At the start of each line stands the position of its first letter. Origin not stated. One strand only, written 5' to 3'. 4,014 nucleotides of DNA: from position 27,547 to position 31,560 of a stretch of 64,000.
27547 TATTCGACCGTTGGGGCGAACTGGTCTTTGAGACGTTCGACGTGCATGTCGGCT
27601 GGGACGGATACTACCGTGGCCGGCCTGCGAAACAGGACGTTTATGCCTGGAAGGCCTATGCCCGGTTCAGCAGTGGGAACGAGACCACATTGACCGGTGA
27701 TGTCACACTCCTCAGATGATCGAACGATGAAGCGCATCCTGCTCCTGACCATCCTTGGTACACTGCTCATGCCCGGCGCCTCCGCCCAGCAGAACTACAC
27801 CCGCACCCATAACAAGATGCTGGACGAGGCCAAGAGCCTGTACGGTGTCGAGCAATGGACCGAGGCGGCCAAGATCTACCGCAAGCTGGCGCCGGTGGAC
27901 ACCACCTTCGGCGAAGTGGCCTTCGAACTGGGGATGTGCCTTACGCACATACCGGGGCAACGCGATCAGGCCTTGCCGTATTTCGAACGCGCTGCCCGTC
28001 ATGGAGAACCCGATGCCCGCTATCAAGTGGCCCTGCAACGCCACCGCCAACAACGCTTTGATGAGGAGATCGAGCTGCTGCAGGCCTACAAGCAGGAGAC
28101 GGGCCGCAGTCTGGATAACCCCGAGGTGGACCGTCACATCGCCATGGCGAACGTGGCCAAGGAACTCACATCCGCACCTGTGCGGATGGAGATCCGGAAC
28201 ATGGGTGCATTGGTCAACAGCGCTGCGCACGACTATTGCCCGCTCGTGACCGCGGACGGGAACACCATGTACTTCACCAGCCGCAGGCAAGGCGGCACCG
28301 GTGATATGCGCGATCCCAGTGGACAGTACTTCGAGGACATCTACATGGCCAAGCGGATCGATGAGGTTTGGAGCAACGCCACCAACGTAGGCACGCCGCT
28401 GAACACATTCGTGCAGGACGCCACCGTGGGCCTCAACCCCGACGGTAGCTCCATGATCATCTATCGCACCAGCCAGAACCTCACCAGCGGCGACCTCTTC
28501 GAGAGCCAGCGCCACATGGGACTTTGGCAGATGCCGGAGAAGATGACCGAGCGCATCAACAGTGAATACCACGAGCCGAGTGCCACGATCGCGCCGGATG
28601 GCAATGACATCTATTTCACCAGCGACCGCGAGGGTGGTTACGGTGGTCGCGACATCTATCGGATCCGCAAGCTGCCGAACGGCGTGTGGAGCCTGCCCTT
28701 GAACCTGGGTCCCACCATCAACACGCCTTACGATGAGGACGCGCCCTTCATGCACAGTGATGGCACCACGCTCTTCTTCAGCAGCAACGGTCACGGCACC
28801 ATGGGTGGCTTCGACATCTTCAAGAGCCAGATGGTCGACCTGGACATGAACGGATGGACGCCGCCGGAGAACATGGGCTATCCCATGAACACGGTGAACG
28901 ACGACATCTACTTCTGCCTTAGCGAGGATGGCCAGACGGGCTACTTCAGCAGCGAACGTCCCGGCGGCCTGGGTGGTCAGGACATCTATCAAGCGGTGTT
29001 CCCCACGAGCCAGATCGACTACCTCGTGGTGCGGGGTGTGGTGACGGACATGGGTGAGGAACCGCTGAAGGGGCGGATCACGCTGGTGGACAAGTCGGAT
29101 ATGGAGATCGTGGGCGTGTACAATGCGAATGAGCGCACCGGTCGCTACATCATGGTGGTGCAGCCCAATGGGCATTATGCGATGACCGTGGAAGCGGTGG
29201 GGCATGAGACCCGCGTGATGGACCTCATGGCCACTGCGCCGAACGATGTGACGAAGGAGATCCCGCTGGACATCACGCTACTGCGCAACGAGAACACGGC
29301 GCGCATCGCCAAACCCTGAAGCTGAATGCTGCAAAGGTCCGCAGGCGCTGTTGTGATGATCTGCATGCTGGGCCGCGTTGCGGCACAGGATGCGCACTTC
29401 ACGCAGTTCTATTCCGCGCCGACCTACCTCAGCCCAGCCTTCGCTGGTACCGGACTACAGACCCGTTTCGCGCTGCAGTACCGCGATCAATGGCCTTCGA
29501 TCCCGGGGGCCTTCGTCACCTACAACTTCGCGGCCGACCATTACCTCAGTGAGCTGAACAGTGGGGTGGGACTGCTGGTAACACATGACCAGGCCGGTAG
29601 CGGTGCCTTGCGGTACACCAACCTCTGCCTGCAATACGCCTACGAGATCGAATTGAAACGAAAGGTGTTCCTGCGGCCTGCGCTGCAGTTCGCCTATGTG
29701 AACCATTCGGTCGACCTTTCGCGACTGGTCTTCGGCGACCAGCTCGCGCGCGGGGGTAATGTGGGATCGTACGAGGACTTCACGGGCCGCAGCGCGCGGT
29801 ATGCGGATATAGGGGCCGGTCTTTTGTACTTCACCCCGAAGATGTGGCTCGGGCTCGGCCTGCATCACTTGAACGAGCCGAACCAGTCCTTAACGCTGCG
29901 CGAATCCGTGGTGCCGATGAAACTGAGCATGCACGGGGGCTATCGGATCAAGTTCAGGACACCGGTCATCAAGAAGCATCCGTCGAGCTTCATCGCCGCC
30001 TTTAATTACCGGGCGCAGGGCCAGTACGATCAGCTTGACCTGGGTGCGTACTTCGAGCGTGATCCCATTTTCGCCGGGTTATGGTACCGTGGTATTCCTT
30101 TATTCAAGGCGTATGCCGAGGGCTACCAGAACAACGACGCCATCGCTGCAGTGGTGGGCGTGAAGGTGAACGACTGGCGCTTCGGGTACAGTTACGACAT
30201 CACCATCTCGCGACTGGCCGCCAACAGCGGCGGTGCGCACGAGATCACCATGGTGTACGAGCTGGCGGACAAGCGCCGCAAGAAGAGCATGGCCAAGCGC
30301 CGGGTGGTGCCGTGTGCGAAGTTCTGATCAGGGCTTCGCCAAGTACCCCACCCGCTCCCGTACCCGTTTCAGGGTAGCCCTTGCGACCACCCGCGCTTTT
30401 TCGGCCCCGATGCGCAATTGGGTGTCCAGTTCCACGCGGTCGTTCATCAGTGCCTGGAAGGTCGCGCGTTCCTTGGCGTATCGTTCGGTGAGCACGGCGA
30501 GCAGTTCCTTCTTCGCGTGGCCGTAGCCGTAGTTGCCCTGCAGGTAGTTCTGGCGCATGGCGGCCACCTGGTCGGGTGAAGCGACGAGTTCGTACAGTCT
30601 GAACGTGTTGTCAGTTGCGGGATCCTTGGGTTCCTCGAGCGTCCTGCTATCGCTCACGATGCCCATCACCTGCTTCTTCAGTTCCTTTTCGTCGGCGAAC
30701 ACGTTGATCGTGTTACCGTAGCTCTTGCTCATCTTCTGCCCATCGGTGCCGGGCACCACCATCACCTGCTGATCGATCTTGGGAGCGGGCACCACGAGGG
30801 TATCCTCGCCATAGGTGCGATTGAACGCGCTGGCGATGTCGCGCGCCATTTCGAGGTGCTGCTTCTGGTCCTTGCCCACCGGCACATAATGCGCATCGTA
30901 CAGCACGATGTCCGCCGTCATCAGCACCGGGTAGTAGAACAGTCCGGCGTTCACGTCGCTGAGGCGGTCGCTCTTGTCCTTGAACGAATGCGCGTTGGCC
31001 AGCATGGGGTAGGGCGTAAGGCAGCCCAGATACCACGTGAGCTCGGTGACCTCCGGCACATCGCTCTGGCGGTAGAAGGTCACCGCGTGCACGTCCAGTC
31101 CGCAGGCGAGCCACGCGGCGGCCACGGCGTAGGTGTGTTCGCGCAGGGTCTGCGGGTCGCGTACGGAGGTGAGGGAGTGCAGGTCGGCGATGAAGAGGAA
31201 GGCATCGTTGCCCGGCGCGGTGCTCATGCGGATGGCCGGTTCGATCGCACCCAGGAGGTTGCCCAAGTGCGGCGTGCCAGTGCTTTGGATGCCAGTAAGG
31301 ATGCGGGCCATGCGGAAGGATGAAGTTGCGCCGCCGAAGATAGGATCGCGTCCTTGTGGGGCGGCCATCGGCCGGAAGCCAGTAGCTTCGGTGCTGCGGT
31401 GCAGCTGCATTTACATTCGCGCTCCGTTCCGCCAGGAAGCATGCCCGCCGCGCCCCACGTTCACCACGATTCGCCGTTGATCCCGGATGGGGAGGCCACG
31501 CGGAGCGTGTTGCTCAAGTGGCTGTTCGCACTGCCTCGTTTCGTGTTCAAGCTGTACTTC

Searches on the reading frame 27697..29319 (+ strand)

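Call 22: search_protein_families(library=pfam, proteins=[window:27697-29319:+], max_evalue=0.001)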
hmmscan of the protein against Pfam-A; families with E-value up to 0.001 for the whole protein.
window:27697-29319:+ (540 aa): 2 families
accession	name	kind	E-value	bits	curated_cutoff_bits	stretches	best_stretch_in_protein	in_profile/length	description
PF07676.18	PD40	-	1.4e-25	89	20.9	3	170-201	2-34/38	WD40-like Beta Propeller Repeat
PF13432.12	TPR_16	-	1.3e-05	26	32.7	0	87-134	11-60/65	Tetratricopeptide repeat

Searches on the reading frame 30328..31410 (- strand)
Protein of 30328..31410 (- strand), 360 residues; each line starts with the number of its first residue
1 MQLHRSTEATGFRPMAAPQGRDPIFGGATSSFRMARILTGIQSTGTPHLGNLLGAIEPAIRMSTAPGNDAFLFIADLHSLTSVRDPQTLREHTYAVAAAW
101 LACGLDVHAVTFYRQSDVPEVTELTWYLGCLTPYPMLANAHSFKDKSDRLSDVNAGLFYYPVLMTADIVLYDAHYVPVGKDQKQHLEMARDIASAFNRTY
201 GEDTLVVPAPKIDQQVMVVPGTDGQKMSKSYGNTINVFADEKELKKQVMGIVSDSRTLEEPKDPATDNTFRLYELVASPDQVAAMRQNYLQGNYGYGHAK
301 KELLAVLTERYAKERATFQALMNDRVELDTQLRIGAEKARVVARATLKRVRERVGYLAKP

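Call 22: search_protein_families(library=pfam, proteins=[window:30328-31410:-], max_evalue=0.001)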
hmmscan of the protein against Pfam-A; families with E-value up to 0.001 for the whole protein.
window:30328-31410:- (360 aa): 1 family
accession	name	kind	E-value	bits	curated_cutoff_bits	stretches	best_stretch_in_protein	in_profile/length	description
PF00579.31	tRNA-synt_1b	-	5.2e-55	187.3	21.1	1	35-310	6-290/292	tRNA synthetases class I (W and Y)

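Call 46: list_cluster_members(proteins=[window:30331-31410:-, window:36685-37884:+, window:29326-30324:+, window:45465-51353:+, window:19189-20568:+, window:9435-12581:-])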
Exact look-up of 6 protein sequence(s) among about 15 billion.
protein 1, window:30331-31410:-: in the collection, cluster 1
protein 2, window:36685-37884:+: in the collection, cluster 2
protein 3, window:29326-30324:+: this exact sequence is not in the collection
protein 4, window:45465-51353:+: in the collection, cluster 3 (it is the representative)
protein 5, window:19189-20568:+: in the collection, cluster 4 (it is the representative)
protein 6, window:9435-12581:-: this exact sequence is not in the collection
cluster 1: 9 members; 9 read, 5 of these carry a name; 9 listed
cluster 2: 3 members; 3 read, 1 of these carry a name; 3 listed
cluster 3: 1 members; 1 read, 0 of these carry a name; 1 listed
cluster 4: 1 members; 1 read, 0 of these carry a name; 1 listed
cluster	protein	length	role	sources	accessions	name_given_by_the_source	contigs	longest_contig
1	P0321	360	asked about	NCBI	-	-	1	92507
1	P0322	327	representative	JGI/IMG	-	tryptophanyl-tRNA synthetase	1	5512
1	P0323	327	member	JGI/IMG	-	tryptophanyl-tRNA synthetase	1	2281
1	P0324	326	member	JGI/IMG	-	tryptophanyl-tRNA synthetase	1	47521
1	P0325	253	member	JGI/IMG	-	tryptophanyl-tRNA synthetase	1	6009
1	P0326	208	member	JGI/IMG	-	tryptophanyl-tRNA synthetase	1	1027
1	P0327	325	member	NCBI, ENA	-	-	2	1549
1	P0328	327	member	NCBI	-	-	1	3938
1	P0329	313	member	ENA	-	-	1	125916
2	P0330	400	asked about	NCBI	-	-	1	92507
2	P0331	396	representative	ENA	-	-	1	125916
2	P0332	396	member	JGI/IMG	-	glycine C-acetyltransferase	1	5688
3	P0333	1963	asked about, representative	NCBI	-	-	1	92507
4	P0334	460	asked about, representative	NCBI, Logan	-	-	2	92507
